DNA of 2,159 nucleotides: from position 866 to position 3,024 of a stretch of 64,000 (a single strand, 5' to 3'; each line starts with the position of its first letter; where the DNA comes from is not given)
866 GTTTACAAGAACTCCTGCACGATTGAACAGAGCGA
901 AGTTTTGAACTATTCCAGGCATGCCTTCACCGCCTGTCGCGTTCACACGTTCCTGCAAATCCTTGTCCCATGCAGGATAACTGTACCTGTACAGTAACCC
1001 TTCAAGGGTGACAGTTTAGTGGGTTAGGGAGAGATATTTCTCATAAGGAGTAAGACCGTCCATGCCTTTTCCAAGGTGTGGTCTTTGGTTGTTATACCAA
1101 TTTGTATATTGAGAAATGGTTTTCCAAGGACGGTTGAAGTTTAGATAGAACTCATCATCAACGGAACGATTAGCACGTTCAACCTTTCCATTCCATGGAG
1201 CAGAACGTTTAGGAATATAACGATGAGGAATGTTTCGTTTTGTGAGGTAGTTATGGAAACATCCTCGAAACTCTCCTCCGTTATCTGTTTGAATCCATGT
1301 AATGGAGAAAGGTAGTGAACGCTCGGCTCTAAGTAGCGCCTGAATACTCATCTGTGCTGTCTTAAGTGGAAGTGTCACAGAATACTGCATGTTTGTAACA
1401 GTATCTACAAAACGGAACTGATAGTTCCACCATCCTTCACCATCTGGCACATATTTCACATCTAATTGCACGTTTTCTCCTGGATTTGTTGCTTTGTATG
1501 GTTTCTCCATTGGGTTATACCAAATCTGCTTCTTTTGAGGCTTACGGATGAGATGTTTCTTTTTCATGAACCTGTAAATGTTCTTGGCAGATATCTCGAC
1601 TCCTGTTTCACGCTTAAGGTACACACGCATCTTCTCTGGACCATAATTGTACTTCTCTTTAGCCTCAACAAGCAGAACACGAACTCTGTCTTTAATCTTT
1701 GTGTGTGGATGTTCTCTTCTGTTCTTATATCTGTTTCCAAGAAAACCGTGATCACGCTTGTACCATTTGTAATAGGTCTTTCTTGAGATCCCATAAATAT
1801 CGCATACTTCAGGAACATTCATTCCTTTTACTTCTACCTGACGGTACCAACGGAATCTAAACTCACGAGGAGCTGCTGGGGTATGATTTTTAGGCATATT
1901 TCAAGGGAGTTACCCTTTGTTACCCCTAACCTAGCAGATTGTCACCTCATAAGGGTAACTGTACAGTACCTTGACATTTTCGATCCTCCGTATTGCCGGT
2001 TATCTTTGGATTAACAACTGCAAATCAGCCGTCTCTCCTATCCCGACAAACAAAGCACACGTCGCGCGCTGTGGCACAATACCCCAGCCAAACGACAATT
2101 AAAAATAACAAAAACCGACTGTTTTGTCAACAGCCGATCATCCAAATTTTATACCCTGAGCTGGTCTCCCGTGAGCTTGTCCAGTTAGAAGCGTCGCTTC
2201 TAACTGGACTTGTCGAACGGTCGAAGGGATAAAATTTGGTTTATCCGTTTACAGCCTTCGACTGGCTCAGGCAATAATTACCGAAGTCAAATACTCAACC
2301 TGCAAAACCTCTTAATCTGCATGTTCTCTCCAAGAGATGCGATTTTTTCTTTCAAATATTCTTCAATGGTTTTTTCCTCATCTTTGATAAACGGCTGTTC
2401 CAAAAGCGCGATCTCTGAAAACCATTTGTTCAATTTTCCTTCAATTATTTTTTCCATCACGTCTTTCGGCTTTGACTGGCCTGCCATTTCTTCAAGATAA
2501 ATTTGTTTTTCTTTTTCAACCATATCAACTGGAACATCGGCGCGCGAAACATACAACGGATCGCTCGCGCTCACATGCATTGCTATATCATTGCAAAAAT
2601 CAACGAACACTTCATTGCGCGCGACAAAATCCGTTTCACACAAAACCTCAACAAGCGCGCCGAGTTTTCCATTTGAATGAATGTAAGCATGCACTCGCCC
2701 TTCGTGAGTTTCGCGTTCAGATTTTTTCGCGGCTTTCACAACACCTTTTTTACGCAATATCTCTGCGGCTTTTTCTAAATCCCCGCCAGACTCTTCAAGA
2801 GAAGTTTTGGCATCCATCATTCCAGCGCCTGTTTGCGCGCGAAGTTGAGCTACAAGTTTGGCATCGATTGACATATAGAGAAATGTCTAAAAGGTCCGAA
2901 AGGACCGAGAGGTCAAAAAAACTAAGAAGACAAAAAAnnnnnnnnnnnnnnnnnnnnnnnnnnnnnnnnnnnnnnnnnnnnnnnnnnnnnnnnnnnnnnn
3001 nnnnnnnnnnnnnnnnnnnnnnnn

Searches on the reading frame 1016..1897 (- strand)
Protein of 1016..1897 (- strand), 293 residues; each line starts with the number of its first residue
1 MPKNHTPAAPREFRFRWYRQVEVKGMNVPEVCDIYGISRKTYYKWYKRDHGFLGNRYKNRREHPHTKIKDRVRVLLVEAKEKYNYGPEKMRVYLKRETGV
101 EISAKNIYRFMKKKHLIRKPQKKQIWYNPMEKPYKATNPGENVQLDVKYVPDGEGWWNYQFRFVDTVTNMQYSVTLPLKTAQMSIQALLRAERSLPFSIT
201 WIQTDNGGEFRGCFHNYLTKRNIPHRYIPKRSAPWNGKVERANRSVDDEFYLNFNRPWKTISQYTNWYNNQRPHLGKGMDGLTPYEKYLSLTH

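Call 91: search_protein_families(library=pfam, proteins=[window:1016-1897:-], max_evalue=0.01)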
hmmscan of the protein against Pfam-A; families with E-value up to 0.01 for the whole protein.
window:1016-1897:- (293 aa): 9 families
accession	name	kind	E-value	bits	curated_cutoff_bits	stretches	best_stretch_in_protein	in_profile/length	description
PF13565.12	HTH_32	-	9e-09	36.2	33.7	1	41-110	1-72/73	Homeodomain-like domain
PF13384.12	HTH_23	-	4.2e-07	30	24.6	1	23-52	16-46/50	Homeodomain-like domain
PF13518.12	HTH_28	-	3e-06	27.6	25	1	14-48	2-35/52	Helix-turn-helix domain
PF13683.12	rve_3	-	5.6e-06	26.4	26.5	1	223-277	3-62/67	Integrase core domain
PF13276.12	HTH_21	-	7.9e-05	23.3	28.1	1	79-123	15-59/60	HTH-like domain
PF12728.13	HTH_17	-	0.00012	22.7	27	1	26-48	2-24/51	Helix-turn-helix domain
PF13022.12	HTH_Tnp_1_2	-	0.0012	19.4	27.9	1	26-62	27-60/122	Helix-turn-helix of insertion element transposase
PF01527.26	HTH_Tnp_1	-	0.0052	17.4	24.1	1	11-56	9-54/75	Transposase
PF13333.12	rve_2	-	0.0061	17.1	22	0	254-285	20-49/56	Integrase core domain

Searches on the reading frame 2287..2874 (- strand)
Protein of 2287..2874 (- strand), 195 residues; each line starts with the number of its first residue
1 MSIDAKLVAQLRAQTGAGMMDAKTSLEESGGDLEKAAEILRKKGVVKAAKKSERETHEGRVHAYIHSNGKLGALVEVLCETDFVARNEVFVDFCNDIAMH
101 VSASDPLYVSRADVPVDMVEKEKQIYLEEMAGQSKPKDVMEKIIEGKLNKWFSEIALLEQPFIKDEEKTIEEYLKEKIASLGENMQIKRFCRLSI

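Call 54: find_encoding_contigs(protein=window:2287-2874:-, flank=10000, max_places=3)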
Protein window:2287-2874:- (195 aa): 3 contigs read that carry it; 3 places shown.
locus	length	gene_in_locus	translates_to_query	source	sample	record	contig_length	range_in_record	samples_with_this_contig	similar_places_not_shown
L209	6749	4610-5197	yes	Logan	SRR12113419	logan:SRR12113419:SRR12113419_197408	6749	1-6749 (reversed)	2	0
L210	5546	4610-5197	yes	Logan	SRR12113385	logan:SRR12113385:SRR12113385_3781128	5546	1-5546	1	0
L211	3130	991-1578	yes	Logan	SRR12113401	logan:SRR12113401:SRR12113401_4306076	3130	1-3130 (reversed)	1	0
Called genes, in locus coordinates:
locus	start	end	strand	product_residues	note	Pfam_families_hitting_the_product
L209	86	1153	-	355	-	PF03462:PCRF, PF00472:RF-1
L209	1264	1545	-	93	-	PF01197:Ribosomal_L31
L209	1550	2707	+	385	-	PF02547:Queuosine_synth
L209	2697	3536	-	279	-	PF04402:SIMPL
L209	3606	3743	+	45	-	-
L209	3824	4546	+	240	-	PF00318:Ribosomal_S2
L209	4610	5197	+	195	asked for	PF00889:EF_TS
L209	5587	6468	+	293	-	PF13384:HTH_23 (weak), PF13518:HTH_28 (faint), PF13565:HTH_32, PF13683:rve_3 (weak)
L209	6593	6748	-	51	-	?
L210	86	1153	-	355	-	PF03462:PCRF, PF00472:RF-1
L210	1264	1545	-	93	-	PF01197:Ribosomal_L31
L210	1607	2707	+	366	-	PF02547:Queuosine_synth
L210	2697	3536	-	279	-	PF04402:SIMPL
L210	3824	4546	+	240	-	PF00318:Ribosomal_S2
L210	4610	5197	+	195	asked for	PF00889:EF_TS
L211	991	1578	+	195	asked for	PF00889:EF_TS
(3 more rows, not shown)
